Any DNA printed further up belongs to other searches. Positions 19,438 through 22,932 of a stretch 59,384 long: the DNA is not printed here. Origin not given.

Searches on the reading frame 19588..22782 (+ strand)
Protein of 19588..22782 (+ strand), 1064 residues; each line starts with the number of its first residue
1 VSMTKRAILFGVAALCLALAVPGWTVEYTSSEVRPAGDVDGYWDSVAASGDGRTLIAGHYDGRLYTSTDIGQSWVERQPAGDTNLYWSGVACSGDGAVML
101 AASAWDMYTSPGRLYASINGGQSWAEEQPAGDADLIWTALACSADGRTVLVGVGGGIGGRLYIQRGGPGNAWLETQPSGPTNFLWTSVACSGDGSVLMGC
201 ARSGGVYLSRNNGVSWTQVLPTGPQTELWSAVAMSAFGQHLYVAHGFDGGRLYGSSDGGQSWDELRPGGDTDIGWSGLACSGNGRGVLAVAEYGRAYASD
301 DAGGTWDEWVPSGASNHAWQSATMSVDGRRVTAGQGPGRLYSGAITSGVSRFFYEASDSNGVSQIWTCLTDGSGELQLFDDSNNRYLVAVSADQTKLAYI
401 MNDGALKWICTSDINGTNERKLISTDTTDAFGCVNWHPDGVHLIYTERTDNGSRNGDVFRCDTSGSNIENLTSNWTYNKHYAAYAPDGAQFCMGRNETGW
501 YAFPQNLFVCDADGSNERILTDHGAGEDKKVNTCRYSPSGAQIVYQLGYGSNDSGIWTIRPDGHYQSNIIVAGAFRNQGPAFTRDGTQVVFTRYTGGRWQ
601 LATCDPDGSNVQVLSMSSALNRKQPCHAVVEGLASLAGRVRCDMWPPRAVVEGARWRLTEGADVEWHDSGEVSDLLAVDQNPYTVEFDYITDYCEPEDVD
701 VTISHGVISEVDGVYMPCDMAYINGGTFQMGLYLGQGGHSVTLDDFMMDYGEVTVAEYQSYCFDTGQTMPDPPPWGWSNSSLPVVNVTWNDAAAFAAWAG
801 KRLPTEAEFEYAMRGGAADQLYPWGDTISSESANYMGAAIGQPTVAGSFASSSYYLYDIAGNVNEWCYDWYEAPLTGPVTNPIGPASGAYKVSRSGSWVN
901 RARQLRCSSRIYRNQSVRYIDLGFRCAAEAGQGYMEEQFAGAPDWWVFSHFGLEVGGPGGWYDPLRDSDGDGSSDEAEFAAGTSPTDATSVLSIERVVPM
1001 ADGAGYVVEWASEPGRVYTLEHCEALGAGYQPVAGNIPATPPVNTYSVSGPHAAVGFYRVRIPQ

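Call 77: search_protein_families(library=pfam, proteins=[window:19588-22782:+], max_evalue=0.00001)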
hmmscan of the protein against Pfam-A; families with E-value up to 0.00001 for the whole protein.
window:19588-22782:+ (1064 aa): 2 families
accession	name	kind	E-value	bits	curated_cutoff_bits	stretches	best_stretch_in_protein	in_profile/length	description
PF03781.23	FGE-sulfatase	-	8e-45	153.9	23.3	1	719-927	4-254/255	Sulfatase-modifying factor enzyme 1-like domain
PF15902.12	Sortilin-Vps10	-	1.7e-06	27.6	33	0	206-323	3-125/446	Sortilin, neurotensin receptor 3,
